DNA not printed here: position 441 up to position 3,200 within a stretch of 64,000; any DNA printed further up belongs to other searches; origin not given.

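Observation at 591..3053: Glycosyltransferase fused to an O-antigen-ligase/Wzy_C-like polytopic domain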

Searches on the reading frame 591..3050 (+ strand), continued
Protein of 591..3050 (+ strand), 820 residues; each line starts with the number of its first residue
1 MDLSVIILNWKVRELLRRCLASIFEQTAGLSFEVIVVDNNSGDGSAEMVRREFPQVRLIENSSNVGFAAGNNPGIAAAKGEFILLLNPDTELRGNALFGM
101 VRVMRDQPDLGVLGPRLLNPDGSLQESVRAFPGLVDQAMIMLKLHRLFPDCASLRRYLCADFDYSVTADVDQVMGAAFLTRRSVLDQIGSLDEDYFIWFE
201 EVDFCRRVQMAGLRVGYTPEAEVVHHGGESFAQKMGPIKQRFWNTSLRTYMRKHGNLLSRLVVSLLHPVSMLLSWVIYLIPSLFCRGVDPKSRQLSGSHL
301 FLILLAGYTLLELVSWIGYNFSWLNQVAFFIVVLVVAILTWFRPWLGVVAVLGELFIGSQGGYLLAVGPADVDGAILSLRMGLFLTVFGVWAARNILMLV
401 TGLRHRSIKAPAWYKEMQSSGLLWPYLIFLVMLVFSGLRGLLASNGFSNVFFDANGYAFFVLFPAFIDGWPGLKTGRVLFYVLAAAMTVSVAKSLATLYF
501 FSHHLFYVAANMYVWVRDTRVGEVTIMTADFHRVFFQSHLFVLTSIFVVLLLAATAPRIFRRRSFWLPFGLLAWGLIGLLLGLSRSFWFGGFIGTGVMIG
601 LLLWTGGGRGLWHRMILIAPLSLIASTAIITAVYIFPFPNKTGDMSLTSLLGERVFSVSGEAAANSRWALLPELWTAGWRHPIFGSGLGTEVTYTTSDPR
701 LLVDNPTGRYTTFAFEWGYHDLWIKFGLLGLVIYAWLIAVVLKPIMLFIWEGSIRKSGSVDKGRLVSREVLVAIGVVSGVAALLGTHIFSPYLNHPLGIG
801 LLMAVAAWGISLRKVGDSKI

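Call 32: predict_structure(alignment_id=A2)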
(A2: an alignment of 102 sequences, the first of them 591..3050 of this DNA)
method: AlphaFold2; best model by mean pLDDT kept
length: 820 residues; sequences in the alignment: 102
mean_pLDDT: 93.5   pTM: 0.83
mean pLDDT of the five models: 93.5, 92.7, 92.5, 92.2, 92.2
residues with pLDDT >= 90: 693; 70-90: 99; 50-70: 26; < 50: 2
segments of 3 or more residues with pLDDT < 50: none
pLDDT, mean of each block of 10 residues (from residue 1): 97 97 98 98 97 98 96 98 98 98 98 98 97 97 92 97 98 96 98 95 98 98 92 84 97 97 97 86 58 77 94 94 95 96 95 86 81 80 96 96 91 96 98 98 96 94 96 88 96 97 95 93 93 95 97 91 93 97 95 98 92 96 97 91 88 83 92 98 98 95 95 94 98 98 97 83 82 97 97 94 97 74
secondary structure, 60 per line:
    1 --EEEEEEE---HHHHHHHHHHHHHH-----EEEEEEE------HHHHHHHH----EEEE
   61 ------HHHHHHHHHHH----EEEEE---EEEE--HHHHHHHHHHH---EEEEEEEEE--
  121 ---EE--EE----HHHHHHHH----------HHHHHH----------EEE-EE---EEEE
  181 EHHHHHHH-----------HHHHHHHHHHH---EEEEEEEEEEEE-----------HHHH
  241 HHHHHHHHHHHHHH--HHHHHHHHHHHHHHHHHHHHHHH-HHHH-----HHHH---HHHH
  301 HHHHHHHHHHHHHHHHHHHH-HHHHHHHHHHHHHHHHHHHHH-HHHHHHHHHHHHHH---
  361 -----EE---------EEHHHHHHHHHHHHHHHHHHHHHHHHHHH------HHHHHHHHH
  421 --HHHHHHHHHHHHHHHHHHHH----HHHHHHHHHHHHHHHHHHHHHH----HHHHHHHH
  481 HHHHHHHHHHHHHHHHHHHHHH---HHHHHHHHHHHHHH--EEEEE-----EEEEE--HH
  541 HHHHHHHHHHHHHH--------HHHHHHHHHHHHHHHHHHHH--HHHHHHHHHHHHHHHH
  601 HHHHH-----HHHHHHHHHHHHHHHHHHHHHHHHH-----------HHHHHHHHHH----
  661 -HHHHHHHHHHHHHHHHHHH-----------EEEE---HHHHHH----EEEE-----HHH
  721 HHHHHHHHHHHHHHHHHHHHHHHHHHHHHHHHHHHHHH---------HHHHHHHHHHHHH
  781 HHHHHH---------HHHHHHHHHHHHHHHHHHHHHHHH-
elements in order (helices of 4 or more, strands of 3 or more residues): E3-9 H13-26 E32-38 H45-52 E57-60 H67-77 E82-86 E90-93 H96-106 E110-118 H134-141 H152-157 E168-170 E177-181 H182-188 H200-210 E214-225 H237-254 H257-279 H281-284 H290-293 H297-320 H322-342 H344-357 H379-405 H412-420 H423-442 H447-468 H473-502 H506-519 E522-526 E532-536 H539-554 H563-582 H585-605 H611-635 H647-656 H662-680 E692-695 H699-704 E709-712 H718-758 H768-786 H796-819
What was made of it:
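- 1359..1478 (+): Hydrophobic anchor helix (aa 257-279) and flexible basic linker (aa 280-296). The helix is also the C-terminus of the stand-alone GT2 orthologs, so the fusion junction lies in the linker. AF2 helix 257-279 and a pLDDT dip to 58-77 at aa 280-300 (call 32).
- On GT2 glycosyltransferases (Pfam PF00535 / GT-A fold): AF2 pLDDT 96-98 over aa 1-230 (call 32).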

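Call 34: fold_search(model_id=the predicted structure, library=pdb)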
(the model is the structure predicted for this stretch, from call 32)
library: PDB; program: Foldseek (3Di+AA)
matches with E <= 10: 932; with E <= 0.001: 251
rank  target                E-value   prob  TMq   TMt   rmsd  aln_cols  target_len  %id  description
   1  6e7i_A                4.3e-10  1.00  0.26  0.41  12.6       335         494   16  Human ppGalNAcT2 I253A/L310A Mutant with EA2 and UDP (released 2020-01-29)
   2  6egs_A                5.3e-10  1.00  0.23  0.38  12.2       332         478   16  Crystal structure of the GalNAc-T2 F104S mutant in complex with UDP-GalNAc (released 2018-04-11)
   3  4d0t_B                5.6e-10  1.00  0.23  0.37  12.5       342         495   17  GalNAc-T2 crystal soaked with UDP-GalNAc, EA2 peptide and manganese (released 2014-05-28)
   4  8ujf_A                6.3e-10  1.00  0.23  0.35   6.2       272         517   18  X-ray crystal structure of Toxoplasma gondii GalNAc-T3 in complex with UDP-GalNAc, Mn2+, and Muc5AC-3,13 (released 2024-05-15)
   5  6nqt_A                6.6e-10  1.00  0.24  0.39  12.0       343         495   16  GalNac-T2 soaked with UDP-sugar (released 2020-01-29)
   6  4d0z_C                6.6e-10  1.00  0.23  0.39  11.6       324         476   16  GalNAc-T2 crystal soaked with UDP-5SGalNAc, mEA2 and manganese (Higher resolution dataset) (released 2014-05-28)
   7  5ndf_E                7.5e-10  1.00  0.25  0.41  10.3       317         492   15  Small-molecule inhibition of ppGalNAc-Ts selectively reduces mucin-type O-glycosylation (released 2017-11-01)
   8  6nqt_F                7.5e-10  1.00  0.24  0.40   9.7       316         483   16  GalNac-T2 soaked with UDP-sugar (released 2020-01-29)
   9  4d0z_F                7.9e-10  1.00  0.23  0.37  12.1       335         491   16  GalNAc-T2 crystal soaked with UDP-5SGalNAc, mEA2 and manganese (Higher resolution dataset) (released 2014-05-28)
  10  4d0t_A                8.9e-10  1.00  0.24  0.39   7.5       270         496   17  GalNAc-T2 crystal soaked with UDP-GalNAc, EA2 peptide and manganese (released 2014-05-28)
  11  6nqt_C                1.0e-09  1.00  0.24  0.39   5.1       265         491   18  GalNac-T2 soaked with UDP-sugar (released 2020-01-29)
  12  8ujg_A                1.1e-09  1.00  0.24  0.36   5.9       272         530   18  X-ray crystal structure of Toxoplasma gondii GalNAc-T3 in complex with UDP-GalNAc, Mn2+, and the mono-glycopeptide Srs (released 2024-05-15)
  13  2ffu_A                1.4e-09  1.00  0.24  0.39  11.7       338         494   16  Crystal Structure of Human ppGalNAcT-2 complexed with UDP and EA2 (released 2006-01-31)
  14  6nqt_E                1.5e-09  1.00  0.25  0.40  11.9       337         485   16  GalNac-T2 soaked with UDP-sugar (released 2020-01-29)
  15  6egs_B                1.6e-09  1.00  0.24  0.40  10.9       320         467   16  Crystal structure of the GalNAc-T2 F104S mutant in complex with UDP-GalNAc (released 2018-04-11)
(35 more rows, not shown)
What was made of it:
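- On GT2 glycosyltransferases (Pfam PF00535 / GT-A fold): Foldseek hits to GT-A enzymes (ppGalNAc-T, RmlT) at E~1e-10 (call 34).
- Tried and rejected: Foldseek with the full-length model was swamped by GT-A hits (call 34).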

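Call 70: search_protein_families(library=ncbifam, proteins=[L004:6630-8093:+, L004:8093-9271:+, L004:9271-9993:+], max_evalue=0.00001)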
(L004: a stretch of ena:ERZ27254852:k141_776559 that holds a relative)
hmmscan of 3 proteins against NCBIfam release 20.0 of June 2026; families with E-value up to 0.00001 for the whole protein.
L004:6630-8093:+ (488 aa): 6 families
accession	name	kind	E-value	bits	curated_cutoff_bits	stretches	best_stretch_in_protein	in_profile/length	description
NF007773.0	PRK10459.1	equivalog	4.5e-16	58.9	273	1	22-475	23-475/492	MOP flippase family protein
NF041871.1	Wzx_EPS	equivalog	1.5e-14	53.6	800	1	22-481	18-480/492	exopolysaccharide biosynthesis flippase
TIGR02900.1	spore_V_B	equivalog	4.2e-11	42.3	372.3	1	7-119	2-121/488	stage V sporulation protein B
NF058658.1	Oglyco_Wzx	exception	1.1e-09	37.8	720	1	221-466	219-468/478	O-glycosylation flippase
NF047674.1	TeichurnBiosyTuaB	equivalog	4.6e-09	35.8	580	1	22-443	24-441/469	teichuronic acid biosynthesis protein TuaB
NF050818.1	PolSacchBiosHfsF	equivalog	2e-06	27.1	700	1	20-461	16-460/468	polysaccharide biosynthesis protein HfsF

L004:8093-9271:+ (393 aa): 27 families (the best 25 are shown)
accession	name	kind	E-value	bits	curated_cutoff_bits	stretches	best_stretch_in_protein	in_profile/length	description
NF041876.1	EPS_EpsE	equivalog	2.8e-28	99.3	400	1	198-370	211-383/389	exopolysaccharide biosynthesis GT4 family glycosyltransferase EpsE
TIGR03449.1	mycothiol_MshA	equivalog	2.5e-27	95.8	462.5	1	92-376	105-396/406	D-inositol-3-phosphate glycosyltransferase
TIGR03088.1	stp2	hypoth_equivalog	1.9e-22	79.8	409.05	1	85-373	78-363/374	TIGR03088 family PEP-CTERM/XrtA system glycosyltransferase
NF038229.1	Glyco4_Geo_Pelo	equivalog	8.3e-22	77.6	400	1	83-370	50-323/338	GPMC system family 4 glycosyltransferase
TIGR04063.1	stp3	hypoth_equivalog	1.8e-20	73.2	442.05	1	148-365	162-377/397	TIGR04063 family PEP-CTERM/XrtA system glycosyltransferase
TIGR03999.1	thiol_BshA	equivalog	3.2e-18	65.8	273.7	1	190-377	187-367/375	N-acetyl-alpha-D-glucosaminyl L-malate synthase BshA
TIGR02149.1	glgA_Coryne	subfamily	4.3e-18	65.6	302.4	1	148-371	148-378/391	glycogen synthase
TIGR04005.1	wcaL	equivalog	2.6e-14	52.9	537.6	1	100-371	129-394/406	colanic acid biosynthesis glycosyltransferase WcaL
NF053787.1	GlcN_PG_synth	equivalog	2.7e-14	52.8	480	1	12-371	7-347/361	N-acetylglucosaminyl phosphatidylglycerol synthase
NF050063.1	ProtGlycPglJ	equivalog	6.4e-14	51.9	500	1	143-363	142-347/363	N-acetylgalactosamine-N,N'-diacetylbacillosaminyl-diphospho-undecaprenol 4-alpha-N-acetylgalactosaminyltransferase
NF047684.1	TeichurnBiosyTuaC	equivalog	7.6e-14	51.4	550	1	99-370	119-376/391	teichuronic acid biosynthesis protein TuaC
NF050056.1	ProtGlycPglH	equivalog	3.4e-13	49.4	600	1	203-364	181-335/354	GalNAc-alpha-(1->4)-GalNAc-alpha-(1->3)-diNAcBac-PP-undecaprenol alpha-1,4-N-acetyl-D-galactosaminyltransferase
TIGR04157.1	glyco_rSAM_CFB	subfamily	5.1e-13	48.8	400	1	183-366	208-392/406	TIGR04157 family glycosyltransferase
NF001901.0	PRK00654.1-5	equivalog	6.8e-13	47.9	649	1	198-388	315-496/502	glycogen synthase GlgA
NF038298.1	EPS_HpsO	equivalog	5.9e-12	45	575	1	192-366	191-370/388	hormogonium polysaccharide biosynthesis glycosyltransferase HpsO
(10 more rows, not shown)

L004:9271-9993:+ (241 aa): 23 families
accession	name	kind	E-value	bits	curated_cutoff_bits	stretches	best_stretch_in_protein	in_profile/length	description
NF041875.1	EPS_EpsD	equivalog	2.4e-25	89.6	370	1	12-115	1-108/325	exopolysaccharide biosynthesis glycosyltransferase EpsD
NF007482.0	PRK10073.1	equivalog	2.1e-23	82.9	423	1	9-118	5-118/334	glycosyltransferase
NF047683.1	TeichurnBiosyTuaG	equivalog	1.1e-20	74.3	400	1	9-124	5-123/252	teichuronic acid biosynthesis protein TuaG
TIGR03965.1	mycofact_glyco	equivalog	3.7e-19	69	280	1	6-111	70-179/467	mycofactocin biosynthesis glycosyltransferase MftF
TIGR03937.1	PgaC_IcaA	equivalog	9.9e-19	67.6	422.3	1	4-120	39-159/407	poly-beta-1,6-N-acetyl-D-glucosamine synthase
TIGR04283.1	glyco_like_mftF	equivalog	5.2e-16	58.9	182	1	12-119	1-105/221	TIGR04283 family arsenosugar biosynthesis glycosyltransferase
NF050050.1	ProtGlycPglI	equivalog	2.9e-15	56.4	500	1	11-111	3-108/306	GalNAc(5)-diNAcBac-PP-undecaprenol beta-1,3-glucosyltransferase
NF038299.1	EPS_HpsN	equivalog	1.5e-14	53.7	425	1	11-120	2-115/317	hormogonium polysaccharide biosynthesis glycosyltransferase HpsN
NF038302.1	EPS_HpsE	equivalog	1.6e-14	53.6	300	1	12-118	3-118/307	hormogonium polysaccharide biosynthesis glycosyltransferase HpsE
NF053739.1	GlytfEpsEBac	equivalog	9.4e-14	51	450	1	12-192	3-200/265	glycosyltransferase EpsE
TIGR03469.1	HpnB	hypoth_equivalog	5.9e-12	45.3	379.25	1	11-113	45-162/386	hopene-associated glycosyltransferase HpnB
TIGR03111.1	glyc2_xrt_Gpos1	hypoth_equivalog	3.9e-11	42.4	363.95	1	6-118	45-163/439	TIGR03111 family XrtG-associated glycosyltransferase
NF041394.1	GtaseAglG_Halo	equivalog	4.8e-11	42.5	440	1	13-126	4-121/304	glucosyl-dolichyl phosphate glucuronosyltransferase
TIGR04242.1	nodulat_NodC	equivalog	1.1e-10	41.1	550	1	4-113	42-158/395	chitooligosaccharide synthase NodC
TIGR04440.1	glyco_TIGR04440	domain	8.2e-09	35.5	70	1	13-126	3-121/215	TIGR00180 family glycosyltransferase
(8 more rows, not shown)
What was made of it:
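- The Wzx also weakly hits the NCBIfam 'O-glycosylation flippase' model (37.8 bits, far below its cutoff, call 70).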

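Call 76: search_protein_families(library=pfam, proteins=[P0025, P0036, P0014, P0050], max_evalue=10)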
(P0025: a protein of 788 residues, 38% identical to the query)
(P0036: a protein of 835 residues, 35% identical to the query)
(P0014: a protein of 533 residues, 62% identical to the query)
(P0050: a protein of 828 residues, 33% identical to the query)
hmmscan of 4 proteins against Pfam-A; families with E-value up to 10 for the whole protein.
P0025 (788 aa): 8 families
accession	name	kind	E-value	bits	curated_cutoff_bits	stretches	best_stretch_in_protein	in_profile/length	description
PF00535.33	Glycos_transf_2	-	1.7e-24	87.1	23.3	1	6-190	2-167/168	Glycosyl transferase family 2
PF13641.12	Glyco_tranf_2_3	-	1.6e-18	68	27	1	4-241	3-225/230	Glycosyltransferase like family 2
PF04932.20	Wzy_C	-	5.3e-11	42.9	31.7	1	563-724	3-149/149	O-Antigen ligase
PF13506.12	Glyco_transf_21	-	0.0024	17.8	21.7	1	74-237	21-166/174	Glycosyl transferase family 21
PF10111.15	Glyco_tranf_2_2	-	0.016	15.2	27.3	1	38-107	35-105/276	Glycosyltransferase like family 2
PF13712.12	Glyco_tranf_2_5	-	0.017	15.3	27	1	63-129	33-103/210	Glycosyltransferase like family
PF03142.21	Chitin_synth_2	-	0.18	10.9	27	0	78-135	196-255/527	Chitin synthase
PF02709.20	Glyco_transf_7C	-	0.19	11.8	23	1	168-203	12-48/78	N-terminal domain of galactosyltransferase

P0036 (835 aa): 5 families
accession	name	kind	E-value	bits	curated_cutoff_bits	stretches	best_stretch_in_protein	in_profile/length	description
PF00535.33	Glycos_transf_2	-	2.9e-21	76.6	23.3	1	6-129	2-124/168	Glycosyl transferase family 2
PF13641.12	Glyco_tranf_2_3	-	6.3e-13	49.7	27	1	4-241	3-223/230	Glycosyltransferase like family 2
PF04932.20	Wzy_C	-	3.3e-10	40.4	31.7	1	605-761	4-148/149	O-Antigen ligase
PF10111.15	Glyco_tranf_2_2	-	0.074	13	27.3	1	28-105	25-103/276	Glycosyltransferase like family 2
PF13632.12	Glyco_trans_2_3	-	1.1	9.4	27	1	86-120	1-34/198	Glycosyl transferase family group 2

P0014 (533 aa): 2 families
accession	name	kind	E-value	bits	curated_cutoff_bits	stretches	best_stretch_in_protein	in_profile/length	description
PF04932.20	Wzy_C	-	4.3e-08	33.5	31.7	1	297-460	2-148/149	O-Antigen ligase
PF23513.1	Microp_apicomplexa_9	-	0.059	14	27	1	341-376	1-34/88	Apicomplexa microprotein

P0050 (828 aa): 6 families
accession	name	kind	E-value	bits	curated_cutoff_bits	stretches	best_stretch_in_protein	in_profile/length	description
PF00535.33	Glycos_transf_2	-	7.8e-23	81.7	23.3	1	6-136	2-131/168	Glycosyl transferase family 2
PF04932.20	Wzy_C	-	6e-12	46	31.7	1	604-759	4-147/149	O-Antigen ligase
PF13641.12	Glyco_tranf_2_3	-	8.1e-11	42.8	27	1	4-240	3-222/230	Glycosyltransferase like family 2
PF05153.21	MIOX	-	0.02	14.9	25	1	132-163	167-199/249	Myo-inositol oxygenase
PF00106.31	adh_short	-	0.053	13.4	26.6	1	4-67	25-85/195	short chain dehydrogenase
PF12205.13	GIT1_C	-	0.069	13.9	25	1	5-48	45-89/110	G protein-coupled receptor kinase-interacting protein 1 C term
